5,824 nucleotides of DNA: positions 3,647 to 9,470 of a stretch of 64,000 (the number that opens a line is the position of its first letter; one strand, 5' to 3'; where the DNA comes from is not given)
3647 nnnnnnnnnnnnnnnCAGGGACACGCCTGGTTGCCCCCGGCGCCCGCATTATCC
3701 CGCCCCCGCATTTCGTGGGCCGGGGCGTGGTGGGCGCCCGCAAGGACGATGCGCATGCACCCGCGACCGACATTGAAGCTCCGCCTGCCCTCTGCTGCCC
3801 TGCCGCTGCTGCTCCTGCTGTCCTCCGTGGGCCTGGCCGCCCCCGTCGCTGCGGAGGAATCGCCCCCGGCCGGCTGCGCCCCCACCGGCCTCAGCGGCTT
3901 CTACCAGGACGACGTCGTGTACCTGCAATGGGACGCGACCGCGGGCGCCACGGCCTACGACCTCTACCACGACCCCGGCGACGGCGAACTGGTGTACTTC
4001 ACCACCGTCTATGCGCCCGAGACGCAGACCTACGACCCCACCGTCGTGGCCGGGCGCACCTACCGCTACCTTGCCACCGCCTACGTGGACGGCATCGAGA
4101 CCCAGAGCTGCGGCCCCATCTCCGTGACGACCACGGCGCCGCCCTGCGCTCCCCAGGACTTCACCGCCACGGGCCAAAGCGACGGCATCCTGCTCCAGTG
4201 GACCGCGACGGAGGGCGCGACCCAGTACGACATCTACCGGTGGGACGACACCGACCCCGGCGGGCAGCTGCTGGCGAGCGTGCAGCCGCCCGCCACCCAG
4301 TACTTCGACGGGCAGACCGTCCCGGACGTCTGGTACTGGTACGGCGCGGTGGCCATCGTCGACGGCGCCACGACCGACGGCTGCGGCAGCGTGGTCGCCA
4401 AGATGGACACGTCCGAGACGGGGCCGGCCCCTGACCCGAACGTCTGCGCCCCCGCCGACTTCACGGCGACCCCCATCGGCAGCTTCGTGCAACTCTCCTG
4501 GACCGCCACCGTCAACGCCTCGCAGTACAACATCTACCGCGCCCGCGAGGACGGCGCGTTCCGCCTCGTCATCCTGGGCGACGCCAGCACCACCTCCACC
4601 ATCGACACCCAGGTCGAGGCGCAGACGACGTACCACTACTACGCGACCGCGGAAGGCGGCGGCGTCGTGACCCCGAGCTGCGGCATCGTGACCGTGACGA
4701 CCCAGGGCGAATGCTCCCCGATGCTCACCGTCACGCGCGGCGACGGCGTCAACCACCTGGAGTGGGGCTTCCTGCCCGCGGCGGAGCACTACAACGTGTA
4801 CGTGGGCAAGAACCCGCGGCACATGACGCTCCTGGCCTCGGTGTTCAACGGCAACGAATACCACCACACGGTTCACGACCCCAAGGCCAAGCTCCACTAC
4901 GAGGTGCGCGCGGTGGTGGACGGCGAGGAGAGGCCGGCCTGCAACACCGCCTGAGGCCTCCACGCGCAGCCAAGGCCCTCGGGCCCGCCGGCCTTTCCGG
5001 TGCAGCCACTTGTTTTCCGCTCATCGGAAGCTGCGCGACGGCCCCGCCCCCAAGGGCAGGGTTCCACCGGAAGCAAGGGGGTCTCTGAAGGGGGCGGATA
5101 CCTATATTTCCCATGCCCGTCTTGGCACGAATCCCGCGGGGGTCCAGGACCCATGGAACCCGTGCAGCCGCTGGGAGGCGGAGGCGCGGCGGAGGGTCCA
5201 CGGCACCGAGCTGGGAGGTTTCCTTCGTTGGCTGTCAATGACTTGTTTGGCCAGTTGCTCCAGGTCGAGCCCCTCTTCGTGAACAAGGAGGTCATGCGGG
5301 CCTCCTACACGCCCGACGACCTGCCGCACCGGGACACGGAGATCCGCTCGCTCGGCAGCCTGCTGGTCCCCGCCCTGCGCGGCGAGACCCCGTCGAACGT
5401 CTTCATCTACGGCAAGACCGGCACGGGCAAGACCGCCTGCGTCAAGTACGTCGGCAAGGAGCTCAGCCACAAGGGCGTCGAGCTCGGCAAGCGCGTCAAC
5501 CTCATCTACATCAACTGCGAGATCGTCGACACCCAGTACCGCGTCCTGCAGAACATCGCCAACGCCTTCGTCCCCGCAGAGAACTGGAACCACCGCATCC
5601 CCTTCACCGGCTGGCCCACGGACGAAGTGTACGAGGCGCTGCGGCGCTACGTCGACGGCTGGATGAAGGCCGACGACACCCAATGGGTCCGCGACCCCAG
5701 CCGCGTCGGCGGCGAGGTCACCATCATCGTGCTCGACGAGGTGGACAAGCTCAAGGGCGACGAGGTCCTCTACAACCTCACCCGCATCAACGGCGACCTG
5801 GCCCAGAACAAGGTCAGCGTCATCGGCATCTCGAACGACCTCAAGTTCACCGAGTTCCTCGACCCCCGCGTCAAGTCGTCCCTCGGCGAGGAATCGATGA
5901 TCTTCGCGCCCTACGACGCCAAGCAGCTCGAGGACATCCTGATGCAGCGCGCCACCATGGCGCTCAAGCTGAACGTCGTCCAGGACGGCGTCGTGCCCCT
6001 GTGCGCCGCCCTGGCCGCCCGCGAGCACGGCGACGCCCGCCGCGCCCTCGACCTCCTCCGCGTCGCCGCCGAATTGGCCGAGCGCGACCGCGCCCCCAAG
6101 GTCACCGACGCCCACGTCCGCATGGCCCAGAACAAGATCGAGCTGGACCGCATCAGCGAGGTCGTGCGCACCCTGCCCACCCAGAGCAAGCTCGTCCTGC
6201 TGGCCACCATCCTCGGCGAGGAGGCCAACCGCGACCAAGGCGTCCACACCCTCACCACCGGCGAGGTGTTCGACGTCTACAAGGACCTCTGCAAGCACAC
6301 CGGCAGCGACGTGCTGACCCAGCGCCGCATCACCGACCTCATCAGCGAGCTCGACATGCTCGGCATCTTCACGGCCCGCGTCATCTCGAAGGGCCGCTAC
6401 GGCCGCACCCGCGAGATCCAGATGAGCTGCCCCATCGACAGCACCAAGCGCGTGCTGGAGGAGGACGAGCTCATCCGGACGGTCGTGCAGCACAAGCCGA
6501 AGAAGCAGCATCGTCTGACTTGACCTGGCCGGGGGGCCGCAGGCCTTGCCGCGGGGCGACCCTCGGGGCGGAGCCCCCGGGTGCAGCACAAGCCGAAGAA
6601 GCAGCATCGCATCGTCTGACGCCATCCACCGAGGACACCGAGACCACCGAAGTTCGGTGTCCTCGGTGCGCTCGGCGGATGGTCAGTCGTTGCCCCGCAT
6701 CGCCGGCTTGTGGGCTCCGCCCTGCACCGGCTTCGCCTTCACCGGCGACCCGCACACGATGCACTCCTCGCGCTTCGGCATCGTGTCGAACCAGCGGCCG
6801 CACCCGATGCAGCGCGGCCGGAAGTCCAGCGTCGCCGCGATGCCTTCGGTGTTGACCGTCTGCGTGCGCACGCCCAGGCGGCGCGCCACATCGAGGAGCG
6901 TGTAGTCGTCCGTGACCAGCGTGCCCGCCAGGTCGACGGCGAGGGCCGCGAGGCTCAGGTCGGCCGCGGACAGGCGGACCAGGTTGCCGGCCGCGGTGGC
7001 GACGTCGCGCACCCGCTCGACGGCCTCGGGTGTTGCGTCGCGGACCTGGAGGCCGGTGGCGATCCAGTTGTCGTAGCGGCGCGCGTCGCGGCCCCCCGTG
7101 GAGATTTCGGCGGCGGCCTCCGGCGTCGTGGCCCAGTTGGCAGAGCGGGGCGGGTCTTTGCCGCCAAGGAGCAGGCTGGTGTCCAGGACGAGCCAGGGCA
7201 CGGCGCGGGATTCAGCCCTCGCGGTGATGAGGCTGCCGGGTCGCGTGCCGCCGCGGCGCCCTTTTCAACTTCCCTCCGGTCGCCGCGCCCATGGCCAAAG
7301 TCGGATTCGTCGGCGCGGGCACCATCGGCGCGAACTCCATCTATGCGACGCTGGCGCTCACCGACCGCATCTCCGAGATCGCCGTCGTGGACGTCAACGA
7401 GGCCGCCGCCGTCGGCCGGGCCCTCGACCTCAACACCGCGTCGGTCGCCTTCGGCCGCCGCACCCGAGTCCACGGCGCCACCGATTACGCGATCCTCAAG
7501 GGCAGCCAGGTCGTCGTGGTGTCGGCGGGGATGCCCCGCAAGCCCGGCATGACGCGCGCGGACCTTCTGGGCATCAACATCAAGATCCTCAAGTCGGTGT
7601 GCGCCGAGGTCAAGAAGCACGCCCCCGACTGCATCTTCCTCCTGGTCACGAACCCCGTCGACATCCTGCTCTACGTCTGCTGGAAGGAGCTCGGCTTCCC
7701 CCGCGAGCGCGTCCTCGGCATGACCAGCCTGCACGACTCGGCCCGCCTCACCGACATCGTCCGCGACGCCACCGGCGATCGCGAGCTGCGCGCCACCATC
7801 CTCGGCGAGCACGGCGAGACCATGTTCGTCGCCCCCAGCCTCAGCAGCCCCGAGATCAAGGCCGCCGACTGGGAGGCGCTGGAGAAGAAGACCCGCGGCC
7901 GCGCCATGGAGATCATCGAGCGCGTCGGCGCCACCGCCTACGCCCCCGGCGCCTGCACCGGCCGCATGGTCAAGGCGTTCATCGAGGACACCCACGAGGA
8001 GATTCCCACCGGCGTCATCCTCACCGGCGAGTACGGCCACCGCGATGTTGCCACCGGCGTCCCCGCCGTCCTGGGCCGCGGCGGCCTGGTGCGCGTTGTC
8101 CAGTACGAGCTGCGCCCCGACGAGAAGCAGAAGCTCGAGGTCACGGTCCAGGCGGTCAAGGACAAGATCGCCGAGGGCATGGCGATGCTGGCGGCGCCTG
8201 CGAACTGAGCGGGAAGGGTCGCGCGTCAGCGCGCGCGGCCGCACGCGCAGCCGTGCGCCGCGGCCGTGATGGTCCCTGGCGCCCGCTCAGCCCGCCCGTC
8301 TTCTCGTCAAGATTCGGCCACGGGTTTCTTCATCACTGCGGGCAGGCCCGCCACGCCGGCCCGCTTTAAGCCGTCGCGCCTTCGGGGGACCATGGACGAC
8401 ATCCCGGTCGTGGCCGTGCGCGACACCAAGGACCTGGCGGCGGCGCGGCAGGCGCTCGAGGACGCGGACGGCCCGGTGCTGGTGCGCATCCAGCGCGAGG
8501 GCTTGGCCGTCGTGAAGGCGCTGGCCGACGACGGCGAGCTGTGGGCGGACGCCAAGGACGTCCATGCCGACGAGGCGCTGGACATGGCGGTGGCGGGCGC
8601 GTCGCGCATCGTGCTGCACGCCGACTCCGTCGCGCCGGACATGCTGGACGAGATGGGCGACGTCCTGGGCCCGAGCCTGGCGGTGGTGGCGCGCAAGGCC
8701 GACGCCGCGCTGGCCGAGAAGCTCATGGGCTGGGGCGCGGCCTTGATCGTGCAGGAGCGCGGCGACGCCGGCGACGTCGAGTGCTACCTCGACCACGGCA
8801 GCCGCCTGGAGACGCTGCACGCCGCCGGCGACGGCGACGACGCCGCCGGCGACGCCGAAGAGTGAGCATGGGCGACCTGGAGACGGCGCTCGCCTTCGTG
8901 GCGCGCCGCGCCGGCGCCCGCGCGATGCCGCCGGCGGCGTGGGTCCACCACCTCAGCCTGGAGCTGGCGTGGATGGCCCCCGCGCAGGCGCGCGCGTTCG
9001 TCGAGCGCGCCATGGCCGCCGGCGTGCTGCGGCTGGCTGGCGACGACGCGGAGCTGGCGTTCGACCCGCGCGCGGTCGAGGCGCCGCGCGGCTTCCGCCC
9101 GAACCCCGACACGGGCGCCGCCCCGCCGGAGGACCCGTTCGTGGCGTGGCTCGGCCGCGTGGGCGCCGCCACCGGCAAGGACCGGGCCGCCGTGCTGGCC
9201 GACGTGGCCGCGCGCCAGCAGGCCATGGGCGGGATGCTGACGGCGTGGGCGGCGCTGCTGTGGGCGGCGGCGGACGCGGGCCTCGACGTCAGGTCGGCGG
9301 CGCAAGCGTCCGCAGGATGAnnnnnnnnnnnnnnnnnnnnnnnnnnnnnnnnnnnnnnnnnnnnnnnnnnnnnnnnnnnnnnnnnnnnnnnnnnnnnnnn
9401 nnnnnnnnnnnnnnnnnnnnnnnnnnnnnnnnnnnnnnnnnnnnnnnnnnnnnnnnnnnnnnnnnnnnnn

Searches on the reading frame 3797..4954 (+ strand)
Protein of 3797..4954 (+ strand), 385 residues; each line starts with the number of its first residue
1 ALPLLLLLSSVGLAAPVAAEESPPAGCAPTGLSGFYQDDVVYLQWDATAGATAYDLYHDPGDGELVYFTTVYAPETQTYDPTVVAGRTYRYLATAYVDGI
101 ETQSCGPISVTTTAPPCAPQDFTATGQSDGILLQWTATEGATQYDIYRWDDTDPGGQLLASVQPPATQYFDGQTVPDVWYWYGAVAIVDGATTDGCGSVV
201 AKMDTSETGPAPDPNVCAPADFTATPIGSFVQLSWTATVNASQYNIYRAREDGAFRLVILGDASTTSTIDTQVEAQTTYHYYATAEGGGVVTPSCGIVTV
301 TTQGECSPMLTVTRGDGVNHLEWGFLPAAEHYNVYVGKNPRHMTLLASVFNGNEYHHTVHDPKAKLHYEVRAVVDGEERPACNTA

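Call 83: search_protein_families(library=pfam, proteins=[window:3797-4954:+], max_evalue=0.0001)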
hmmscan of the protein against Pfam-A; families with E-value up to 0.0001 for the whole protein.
window:3797-4954:+ (385 aa): 1 family
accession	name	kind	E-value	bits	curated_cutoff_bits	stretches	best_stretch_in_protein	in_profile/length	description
PF21910.2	GH85_C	-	3.7e-10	40.5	27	0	231-259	19-47/95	GH85 endohexosaminidases, C-terminal domain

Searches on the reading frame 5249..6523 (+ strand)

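Call 83: search_protein_families(library=pfam, proteins=[window:5249-6523:+], max_evalue=0.0001)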
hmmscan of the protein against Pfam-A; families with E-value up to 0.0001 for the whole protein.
window:5249-6523:+ (424 aa): 6 families
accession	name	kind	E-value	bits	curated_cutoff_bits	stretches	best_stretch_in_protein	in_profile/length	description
PF09079.17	Cdc6_C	-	3e-29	101.3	25.1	1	304-400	1-94/96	CDC6, C terminal winged helix domain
PF22703.2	Cdc6_lid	-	2.1e-25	88.8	27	1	229-294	2-67/68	Cdc6 AAA+ ATPase-type lid domain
PF13191.12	AAA_16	-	2.2e-09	38.5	32.6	1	25-169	2-145/167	AAA ATPase domain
PF13401.12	AAA_22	-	1.3e-08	35.7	27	1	47-182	4-109/130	AAA domain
PF22606.2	Cdc6-ORC-like_ATPase_lid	-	8.1e-08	32.5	27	1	222-278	1-57/60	Cdc6/ORC-like, ATPase lid domain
PF00004.35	AAA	-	3.6e-06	27.9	21.2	1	52-198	2-111/131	ATPase family associated with various cellular activities (AAA)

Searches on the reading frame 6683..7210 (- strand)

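Call 83: search_protein_families(library=pfam, proteins=[window:6683-7210:-], max_evalue=0.0001)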
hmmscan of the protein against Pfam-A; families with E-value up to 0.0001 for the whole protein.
window:6683-7210:- (175 aa): 1 family
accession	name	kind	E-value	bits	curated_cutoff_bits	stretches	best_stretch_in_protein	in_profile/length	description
PF17146.10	PIN_6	-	2.8e-10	40.9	27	1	7-94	1-87/87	PIN domain of ribonuclease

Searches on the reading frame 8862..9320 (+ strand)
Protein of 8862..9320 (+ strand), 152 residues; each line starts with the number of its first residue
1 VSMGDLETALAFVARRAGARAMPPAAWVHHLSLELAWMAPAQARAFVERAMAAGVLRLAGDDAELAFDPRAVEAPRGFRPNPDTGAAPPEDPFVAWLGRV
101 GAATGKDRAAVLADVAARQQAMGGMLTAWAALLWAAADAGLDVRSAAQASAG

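Call 83: search_protein_families(library=pfam, proteins=[window:8862-9320:+], max_evalue=0.0001)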
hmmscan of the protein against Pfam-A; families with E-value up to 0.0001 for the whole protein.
window:8862-9320:+ (152 aa): 1 family
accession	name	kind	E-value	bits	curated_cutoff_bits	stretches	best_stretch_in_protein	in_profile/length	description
PF09999.14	DUF2240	-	2.2e-22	79.7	22.3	1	5-148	1-142/144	Uncharacterized protein conserved in archaea (DUF2240)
